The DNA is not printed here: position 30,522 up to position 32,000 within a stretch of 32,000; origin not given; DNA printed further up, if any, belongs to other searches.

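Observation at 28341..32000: GC-rich island at the window edge: intact MoxR-type AAA+ / vWA(MIDAS) operon convergent with a two-TM protein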

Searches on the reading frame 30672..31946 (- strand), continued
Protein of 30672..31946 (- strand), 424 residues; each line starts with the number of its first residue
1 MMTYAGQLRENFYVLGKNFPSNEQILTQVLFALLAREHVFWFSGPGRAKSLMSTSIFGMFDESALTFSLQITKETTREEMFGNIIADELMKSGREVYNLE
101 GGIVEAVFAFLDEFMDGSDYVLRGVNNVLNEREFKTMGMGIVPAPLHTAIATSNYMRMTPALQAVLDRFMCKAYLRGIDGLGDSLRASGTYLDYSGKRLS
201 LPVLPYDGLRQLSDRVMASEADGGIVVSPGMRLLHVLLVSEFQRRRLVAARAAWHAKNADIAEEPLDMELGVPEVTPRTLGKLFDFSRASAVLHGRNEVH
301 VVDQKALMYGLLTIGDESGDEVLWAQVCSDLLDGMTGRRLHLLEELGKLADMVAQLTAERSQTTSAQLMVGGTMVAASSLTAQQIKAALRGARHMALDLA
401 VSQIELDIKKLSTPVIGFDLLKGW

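Call 22: search_protein_families(library=pfam, proteins=[L018:8118-9635:+, L020:8095-9612:+, L017:8147-9814:+, L006:6481-7857:+, L012:5471-7987:+, L024:3088-5304:+, L026:7042-8433:+, L022:8023-10197:-, L017:13013-15748:+, L021:8842-9771:-], max_evalue=0.01)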
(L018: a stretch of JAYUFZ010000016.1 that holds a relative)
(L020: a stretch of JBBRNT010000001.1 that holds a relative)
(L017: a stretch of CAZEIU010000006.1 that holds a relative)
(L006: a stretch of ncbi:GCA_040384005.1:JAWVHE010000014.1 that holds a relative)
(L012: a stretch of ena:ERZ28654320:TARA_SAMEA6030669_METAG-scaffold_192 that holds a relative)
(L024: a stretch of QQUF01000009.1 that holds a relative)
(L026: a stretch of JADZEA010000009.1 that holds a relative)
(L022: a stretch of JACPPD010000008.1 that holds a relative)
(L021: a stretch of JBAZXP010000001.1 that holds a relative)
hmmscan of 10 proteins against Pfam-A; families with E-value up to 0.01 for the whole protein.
L018:8118-9635:+ (505 aa): 2 families
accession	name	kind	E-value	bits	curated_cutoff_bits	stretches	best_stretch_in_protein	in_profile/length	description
PF01145.31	Band_7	-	3.3e-25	89.6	23.6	1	62-250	2-175/176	SPFH domain / Band 7 family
PF15975.10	Flot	-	8.9e-07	29.5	27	1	366-466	2-104/124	Flotillin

L020:8095-9612:+ (505 aa): 2 families
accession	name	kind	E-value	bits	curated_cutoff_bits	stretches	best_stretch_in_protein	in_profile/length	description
PF01145.31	Band_7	-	3.5e-21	76.5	23.6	1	62-250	2-175/176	SPFH domain / Band 7 family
PF15975.10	Flot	-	1.7e-05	25.3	27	1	376-470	1-97/124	Flotillin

L017:8147-9814:+ (555 aa): 7 families
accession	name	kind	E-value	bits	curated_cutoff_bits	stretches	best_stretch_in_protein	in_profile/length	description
PF02518.31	HATPase_c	-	4.3e-26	92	26.4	1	425-532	4-109/111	Histidine kinase-, DNA gyrase B-, and HSP90-like ATPase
PF00512.31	HisKA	-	3.4e-10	40.2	26.9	1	309-376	2-66/66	His Kinase A (phospho-acceptor) domain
PF13426.13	PAS_9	-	2.4e-06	28.2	27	1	197-301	3-103/103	PAS domain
PF00989.32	PAS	-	4.3e-06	27.1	22.6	1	186-299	2-113/113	PAS fold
PF13188.13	PAS_8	-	0.0034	17.7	21.8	1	186-239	2-53/65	PAS domain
PF08448.16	PAS_4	-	0.0058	17.3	23.1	0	192-303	2-109/110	PAS fold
PF13581.12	HATPase_c_2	-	0.0083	16.6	27.4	0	424-509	33-111/127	Histidine kinase-like ATPase domain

L006:6481-7857:+ (458 aa): 0 families

L012:5471-7987:+ (838 aa): 0 families

L024:3088-5304:+ (738 aa): 7 families
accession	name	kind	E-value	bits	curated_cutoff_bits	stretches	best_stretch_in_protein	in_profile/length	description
PF22544.2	HYDIN_VesB_CFA65-like_Ig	-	5.8e-06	26.9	25.5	1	544-621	9-88/100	HYDIN/CFA65/VesB-like, Ig-like domain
PF18962.6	Por_Secre_tail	-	6.3e-06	26.8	27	1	655-735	2-74/75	Secretion system C-terminal sorting domain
PF13860.13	FlgD_ig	-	6.5e-05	23.3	27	1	665-725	14-75/79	FlgD Ig-like domain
PF07610.17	DUF1573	-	0.00063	20.2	26.1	1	543-622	6-86/98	Protein of unknown function (DUF1573)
PF13585.12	CHU_C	-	0.00071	20.1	27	1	674-729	28-77/86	CHU_C Type IX secretion signal domain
PF22073.2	Cep192_D4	-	0.0027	18.3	35.5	1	542-620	8-95/112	Cep192 domain 4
PF13088.12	BNR_2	-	0.009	15.8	31.4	0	350-486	172-253/277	BNR repeat-like domain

L026:7042-8433:+ (463 aa): 2 families
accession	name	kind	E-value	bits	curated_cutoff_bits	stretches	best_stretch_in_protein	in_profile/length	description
PF01979.26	Amidohydro_1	-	2.4e-59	201.8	25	1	65-430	1-344/345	Amidohydrolase family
PF07969.17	Amidohydro_3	-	2e-15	57.7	29.7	1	224-401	263-449/472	Amidohydrolase family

L022:8023-10197:- (724 aa): 7 families
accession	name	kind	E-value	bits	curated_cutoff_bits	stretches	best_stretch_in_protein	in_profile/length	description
PF08459.17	UvrC_RNaseH_dom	-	1.4e-56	191.2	22.3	1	499-648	2-159/159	UvrC RNAse H endonuclease domain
PF22920.2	UvrC_RNaseH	-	3.4e-33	114.4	24.3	1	364-478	1-115/116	UvrC Ribonuclease H-like domain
PF01541.30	GIY-YIG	-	3e-09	37.5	22.6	1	125-201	2-78/78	GIY-YIG catalytic domain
PF12826.13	HHH_2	-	2.1e-05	25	27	1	667-716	8-59/64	Helix-hairpin-helix motif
PF14520.12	HHH_5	-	0.00024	21.9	27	1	663-708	3-51/57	Helix-hairpin-helix domain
PF24348.1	DUF7508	-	0.00047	20.7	26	1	114-159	10-55/79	Domain of unknown function (DUF7508)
PF02151.25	UVR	-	0.0043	17.2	21.5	0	321-350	6-35/36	UvrB/uvrC motif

L017:13013-15748:+ (911 aa): 3 families
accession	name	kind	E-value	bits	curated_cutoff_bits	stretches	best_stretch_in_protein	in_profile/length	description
PF02867.20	Ribonuc_red_lgC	-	3.5e-193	643.4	23.9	1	336-871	1-523/523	Ribonucleotide reductase, barrel domain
PF03477.21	ATP-cone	-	8.6e-31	106.8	25.8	2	7-95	3-87/88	ATP cone domain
PF00317.26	Ribonuc_red_lgN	-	8.1e-23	80.7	28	1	255-331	2-75/77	Ribonucleotide reductase, all-alpha domain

L021:8842-9771:- (309 aa): 0 families

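Call 33: search_solved_structures(query=A1, max_evalue=0.001)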
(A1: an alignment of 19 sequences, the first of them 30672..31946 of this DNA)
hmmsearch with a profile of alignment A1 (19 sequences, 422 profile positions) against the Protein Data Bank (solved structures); distinct sequences matched with E-value up to 0.001: 4.
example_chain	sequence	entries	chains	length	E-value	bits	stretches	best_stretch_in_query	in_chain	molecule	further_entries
6q7l_V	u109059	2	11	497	1.8e-18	69.7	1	27-180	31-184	ATPase RavA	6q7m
6q7l_U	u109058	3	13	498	1.8e-18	69.7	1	27-180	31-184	ATPase RavA | RavA | RavA + Mg-ADP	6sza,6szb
3nbx_X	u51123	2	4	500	1.8e-18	69.7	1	27-180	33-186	ATPase ravA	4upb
2r44_A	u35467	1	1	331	2e-09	39.9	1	3-197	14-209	Uncharacterized protein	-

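Call 50: search_dna_similar(query=window:30672-31946:-, collection=phages, mode=protein, max_evalue=0.001, max_rows=15)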
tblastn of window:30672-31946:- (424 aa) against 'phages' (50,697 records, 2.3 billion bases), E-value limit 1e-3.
Records with a match: 22; places in all: 22; records where one place covers at least 80% of the query: 0.
Best place of each record, by identity: <60% 22.
By first word of the organism name: Sulfolobus 9; Bacteriophage 3; Salmonella 3; Bacillus 2; Campylobacter 2; Moorella 1; Escherichia 1; Aphanizomenon 1.
By host as written in the record: Sulfolobus 6; - 3; Sulfolobus solfataricus P2 2; Bacillus thuringiensis 2; Campylobacter jejuni 2; Homo sapiens 2; Moorella thermoacetica DSM 103132 1; Sulfolobus islandicus REY15A 1; and 3 more.
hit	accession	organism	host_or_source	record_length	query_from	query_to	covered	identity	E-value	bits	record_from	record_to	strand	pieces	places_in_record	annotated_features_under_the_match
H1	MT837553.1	Bacteriophage sp.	human fecal samples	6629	30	318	68%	24.8%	1e-5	54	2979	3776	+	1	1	record has no annotation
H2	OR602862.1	Moorella phage MTATph1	Moorella thermoacetica DSM 103132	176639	15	203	45%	31.5%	2e-10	69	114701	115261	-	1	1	ATPase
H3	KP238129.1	Sulfolobus monocaudavirus SMV2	Sulfolobus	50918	13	218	49%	27.6%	9e-6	54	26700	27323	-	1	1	MoxR-like ATPase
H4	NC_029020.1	Sulfolobus monocaudavirus SMV2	Sulfolobus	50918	13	218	49%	27.6%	9e-6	54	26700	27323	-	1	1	ATPase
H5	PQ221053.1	Sulfolobus phage SMV1a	Sulfolobus islandicus REY15A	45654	3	218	51%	26.3%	3e-6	56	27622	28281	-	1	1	ATPase RavA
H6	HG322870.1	Sulfolobus monocaudavirus SMV1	Sulfolobus solfataricus P2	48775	3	218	51%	26.3%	3e-6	56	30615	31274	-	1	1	MoxR-type AAA ATPase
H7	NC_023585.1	Sulfolobus monocaudavirus SMV1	Sulfolobus solfataricus P2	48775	3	218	51%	26.3%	3e-6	56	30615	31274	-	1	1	ATPase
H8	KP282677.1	Sulfolobus monocaudavirus SMV3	Sulfolobus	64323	3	218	51%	25.9%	3e-5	52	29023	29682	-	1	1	putative 2-component regulator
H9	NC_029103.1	Sulfolobus monocaudavirus SMV3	Sulfolobus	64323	3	218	51%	25.9%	3e-5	52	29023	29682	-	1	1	ATPase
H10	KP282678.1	Sulfolobus monocaudavirus SMV4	Sulfolobus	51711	3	218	51%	25.9%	6e-5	52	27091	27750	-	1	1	putative 2-component regulator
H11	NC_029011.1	Sulfolobus monocaudavirus SMV4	Sulfolobus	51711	3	218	51%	25.9%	6e-5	52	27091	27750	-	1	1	ATPase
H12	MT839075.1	Bacteriophage sp.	human fecal samples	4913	30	187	37%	30.2%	2e-5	53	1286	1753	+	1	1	record has no annotation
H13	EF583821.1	Bacillus phage 0305phi8-36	Bacillus thuringiensis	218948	7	178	41%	26.7%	1e-6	57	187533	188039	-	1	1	ORF066: MoxR-like ATPase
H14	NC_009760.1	Bacillus phage 0305phi8-36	Bacillus thuringiensis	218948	7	178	41%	26.7%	1e-6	57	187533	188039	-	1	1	ORF066: ATPase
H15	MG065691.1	Campylobacter phage A11a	Campylobacter jejuni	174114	29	178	35%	30.5%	3e-9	66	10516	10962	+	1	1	record has no annotation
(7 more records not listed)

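Call 53: predict_structure(alignment_id=A1)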
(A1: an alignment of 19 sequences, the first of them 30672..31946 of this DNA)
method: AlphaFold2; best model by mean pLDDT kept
length: 424 residues; sequences in the alignment: 19
mean_pLDDT: 79.9   pTM: 0.81
mean pLDDT of the five models: 79.9, 77.1, 75.6, 71.0, 66.5
residues with pLDDT >= 90: 139; 70-90: 195; 50-70: 61; < 50: 29
segments of 3 or more residues with pLDDT < 50: 175-193, 418-424
pLDDT, mean of each block of 10 residues (from residue 1): 89 84 86 91 66 88 90 87 84 82 92 83 82 79 91 68 69 46 41 51 93 92 91 93 91 87 80 75 91 94 92 74 92 90 91 74 55 69 75 85 84 54 39
secondary structure, 60 per line:
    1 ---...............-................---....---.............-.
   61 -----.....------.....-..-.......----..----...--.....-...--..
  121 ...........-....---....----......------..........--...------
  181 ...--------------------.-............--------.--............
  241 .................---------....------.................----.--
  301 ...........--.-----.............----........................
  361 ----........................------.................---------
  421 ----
elements in order: H4-18 H20-35 E39-42 H46-58 E66-70 H77-81 H86-92 E108-112 H119-131 E133-136 E140-143 E148-153 H160-169 E172-174 H206-217 H229-257 H267-270 H277-293 H301-311 H320-332 H337-360 H365-388 H395-411

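Call 55: get_annotated_region(hit=H13, flank=4000)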
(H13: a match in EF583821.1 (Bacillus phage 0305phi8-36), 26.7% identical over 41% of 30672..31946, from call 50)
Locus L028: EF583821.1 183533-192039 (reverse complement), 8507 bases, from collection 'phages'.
description: Bacillus phage 0305phi8-36, complete genome.
organism: Bacillus phage 0305phi8-36 (NCBI taxid 458639)
taxonomy: Viruses; Duplodnaviria; Heunggongvirae; Uroviricota; Caudoviricetes
host: Bacillus thuringiensis; source: -; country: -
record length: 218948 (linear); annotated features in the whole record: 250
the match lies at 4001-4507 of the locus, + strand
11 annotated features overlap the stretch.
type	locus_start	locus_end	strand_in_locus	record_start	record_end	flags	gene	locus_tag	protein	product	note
CDS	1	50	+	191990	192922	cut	ORF071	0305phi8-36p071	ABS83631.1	hypothetical protein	gp71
CDS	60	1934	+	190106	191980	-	ORF070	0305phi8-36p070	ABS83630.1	RecQ helicase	gp70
CDS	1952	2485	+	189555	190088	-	ORF069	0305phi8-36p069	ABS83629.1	hypothetical protein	gp69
CDS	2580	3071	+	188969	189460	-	ORF068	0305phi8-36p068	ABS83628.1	hypothetical protein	gp68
CDS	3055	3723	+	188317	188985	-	ORF067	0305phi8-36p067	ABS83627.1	hypothetical protein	gp67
CDS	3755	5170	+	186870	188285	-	ORF066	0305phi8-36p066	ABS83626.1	MoxR-like ATPase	gp66; putative metalloprotein chaperonin subunit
CDS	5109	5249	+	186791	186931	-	ORF065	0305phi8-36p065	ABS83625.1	hypothetical protein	gp65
CDS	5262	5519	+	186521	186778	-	ORF064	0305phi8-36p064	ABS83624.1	hypothetical protein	gp64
CDS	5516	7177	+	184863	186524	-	ORF063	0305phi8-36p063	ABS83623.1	putative metalloprotein chaperonin subunit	gp63; contains Von Willebrand factor type A-like domain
CDS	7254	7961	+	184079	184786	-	ORF062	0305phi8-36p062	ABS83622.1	enterotoxin/peptidoglycan binding protein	gp62; cell-wall binding protein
CDS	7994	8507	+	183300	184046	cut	ORF061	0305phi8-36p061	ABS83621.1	hypothetical protein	gp61; similar to BC1880 of bacteriophage phBC6A51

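Call 56: get_annotated_region(hit=H2, flank=4000)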
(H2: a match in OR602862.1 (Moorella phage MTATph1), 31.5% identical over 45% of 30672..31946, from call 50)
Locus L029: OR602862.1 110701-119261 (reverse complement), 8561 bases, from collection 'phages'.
description: Moorella phage MTATph1, complete genome.
organism: Moorella phage MTATph1 (NCBI taxid 3090776)
taxonomy: Viruses; Duplodnaviria; Heunggongvirae; Uroviricota; Caudoviricetes
host: Moorella thermoacetica DSM 103132; source: -; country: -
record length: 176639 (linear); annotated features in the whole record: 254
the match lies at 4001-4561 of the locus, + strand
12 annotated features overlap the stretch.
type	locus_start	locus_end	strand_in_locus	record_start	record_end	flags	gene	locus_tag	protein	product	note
CDS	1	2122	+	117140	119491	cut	-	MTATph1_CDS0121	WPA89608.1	ribonucleoside-diphosphate reductase large subunit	-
CDS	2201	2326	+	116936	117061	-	-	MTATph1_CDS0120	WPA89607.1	hypothetical protein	-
CDS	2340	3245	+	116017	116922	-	-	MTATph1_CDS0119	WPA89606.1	hypothetical protein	-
CDS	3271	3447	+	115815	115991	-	-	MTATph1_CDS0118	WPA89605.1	hypothetical protein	-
CDS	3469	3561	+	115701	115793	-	-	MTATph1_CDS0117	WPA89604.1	hypothetical protein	-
CDS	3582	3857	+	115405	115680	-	-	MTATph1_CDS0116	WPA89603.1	hypothetical protein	-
CDS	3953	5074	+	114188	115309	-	-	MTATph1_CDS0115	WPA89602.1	ATPase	-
CDS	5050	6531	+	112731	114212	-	-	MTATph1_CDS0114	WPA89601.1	hypothetical protein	-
CDS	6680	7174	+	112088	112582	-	-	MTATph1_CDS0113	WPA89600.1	antitoxin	antitoxin from toxin-antitoxin system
CDS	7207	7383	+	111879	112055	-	-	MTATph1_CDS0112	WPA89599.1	hypothetical protein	-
CDS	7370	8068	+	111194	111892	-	-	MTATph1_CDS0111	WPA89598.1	hypothetical protein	-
CDS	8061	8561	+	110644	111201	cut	-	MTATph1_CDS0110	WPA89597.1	hypothetical protein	-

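Call 57: find_encoding_contigs(protein=P0003, flank=7000, max_places=1)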
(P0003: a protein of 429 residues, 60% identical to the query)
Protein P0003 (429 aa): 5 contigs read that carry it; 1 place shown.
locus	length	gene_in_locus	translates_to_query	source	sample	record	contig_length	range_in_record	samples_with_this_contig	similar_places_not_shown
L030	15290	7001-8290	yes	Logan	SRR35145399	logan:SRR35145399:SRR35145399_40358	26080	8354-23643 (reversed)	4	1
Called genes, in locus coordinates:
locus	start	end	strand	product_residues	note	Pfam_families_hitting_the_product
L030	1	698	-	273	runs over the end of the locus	PF03372:Exo_endo_phos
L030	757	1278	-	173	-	-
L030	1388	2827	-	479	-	-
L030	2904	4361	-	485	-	-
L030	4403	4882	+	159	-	-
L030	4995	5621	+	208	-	-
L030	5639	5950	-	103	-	-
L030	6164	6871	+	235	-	PF00696:AA_kinase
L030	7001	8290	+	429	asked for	PF20030:bpMoxR, PF07728:AAA_5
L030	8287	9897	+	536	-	PF05762:VWA_CoxE (weak)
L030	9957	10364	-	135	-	PF00520:Ion_trans (faint), PF07885:Ion_trans_2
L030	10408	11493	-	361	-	PF13439:Glyco_transf_4, PF13579:Glyco_trans_4_4 (faint), PF20706:GT4-conflict (faint), PF08323:Glyco_transf_5 (faint), PF00534:Glycos_transf_1, PF13692:Glyco_trans_1_4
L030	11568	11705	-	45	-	-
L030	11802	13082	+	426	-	PF13439:Glyco_transf_4, PF13477:Glyco_trans_4_2, PF20706:GT4-conflict (faint), PF13579:Glyco_trans_4_4, PF00534:Glycos_transf_1, PF13692:Glyco_trans_1_4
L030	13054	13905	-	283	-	PF06342:DUF1057 (weak), PF00561:Abhydrolase_1, PF12146:Hydrolase_4, PF12697:Abhydrolase_6, PF00326:Peptidase_S9 (faint)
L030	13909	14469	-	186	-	PF01668:SmpB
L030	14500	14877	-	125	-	-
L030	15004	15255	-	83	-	-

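Call 58: find_encoding_contigs(protein=P0011, flank=7000, max_places=1)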
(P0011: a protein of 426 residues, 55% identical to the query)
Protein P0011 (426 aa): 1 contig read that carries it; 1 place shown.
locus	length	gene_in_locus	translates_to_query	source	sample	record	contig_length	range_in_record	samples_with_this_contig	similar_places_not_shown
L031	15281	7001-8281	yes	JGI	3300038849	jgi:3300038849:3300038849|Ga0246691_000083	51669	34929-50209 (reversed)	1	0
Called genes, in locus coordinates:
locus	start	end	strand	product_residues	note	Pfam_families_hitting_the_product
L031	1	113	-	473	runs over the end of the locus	PF00749:tRNA-synt_1c, PF19269:Anticodon_2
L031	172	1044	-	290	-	-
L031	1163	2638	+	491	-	PF16755:Beta-prop_NUP159_NUP214 (faint)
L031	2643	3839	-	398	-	PF04203:Sortase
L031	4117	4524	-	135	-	-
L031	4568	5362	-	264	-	-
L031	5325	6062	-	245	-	PF00702:Hydrolase, PF12710:HAD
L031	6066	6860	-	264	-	PF03372:Exo_endo_phos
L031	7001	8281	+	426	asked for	PF20030:bpMoxR, PF07728:AAA_5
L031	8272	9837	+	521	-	PF13768:VWA_3 (faint), PF05762:VWA_CoxE (weak), PF13519:VWA_2 (weak)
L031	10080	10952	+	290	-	PF12697:Abhydrolase_6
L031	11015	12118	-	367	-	PF13439:Glyco_transf_4, PF20706:GT4-conflict (weak), PF00534:Glycos_transf_1, PF13692:Glyco_trans_1_4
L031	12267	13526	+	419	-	PF13439:Glyco_transf_4, PF13477:Glyco_trans_4_2 (faint), PF13579:Glyco_trans_4_4, PF20706:GT4-conflict (weak), PF00534:Glycos_transf_1, PF13692:Glyco_trans_1_4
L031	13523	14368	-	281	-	PF00561:Abhydrolase_1, PF12146:Hydrolase_4, PF12697:Abhydrolase_6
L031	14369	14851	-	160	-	PF01668:SmpB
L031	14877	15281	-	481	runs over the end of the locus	-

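Call 59: find_encoding_contigs(protein=P0021, flank=7000, max_places=1)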
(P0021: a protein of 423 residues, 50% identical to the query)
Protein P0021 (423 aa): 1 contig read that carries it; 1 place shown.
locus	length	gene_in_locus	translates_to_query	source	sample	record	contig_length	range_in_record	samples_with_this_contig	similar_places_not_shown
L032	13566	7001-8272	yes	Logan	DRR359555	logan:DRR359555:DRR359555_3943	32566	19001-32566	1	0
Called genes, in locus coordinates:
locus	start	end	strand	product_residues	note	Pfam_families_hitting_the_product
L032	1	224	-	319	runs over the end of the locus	PF18075:FtsX_ECD, PF02687:FtsX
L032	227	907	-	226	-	PF02463:SMC_N (faint), PF00005:ABC_tran, PF13304:AAA_21 (faint)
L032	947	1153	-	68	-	-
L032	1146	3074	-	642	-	-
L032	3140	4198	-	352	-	PF03462:PCRF, PF00472:RF-1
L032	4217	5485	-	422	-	PF26299:MurL_N, PF26298:MurL_epimerase_C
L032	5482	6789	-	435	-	PF08245:Mur_ligase_M, PF02875:Mur_ligase_C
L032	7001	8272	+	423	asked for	PF20030:bpMoxR, PF07726:AAA_3 (weak), PF07728:AAA_5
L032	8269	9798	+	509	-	PF05762:VWA_CoxE (weak), PF13519:VWA_2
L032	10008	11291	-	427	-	PF00675:Peptidase_M16, PF05193:Peptidase_M16_C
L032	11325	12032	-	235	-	-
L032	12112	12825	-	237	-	-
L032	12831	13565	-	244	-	?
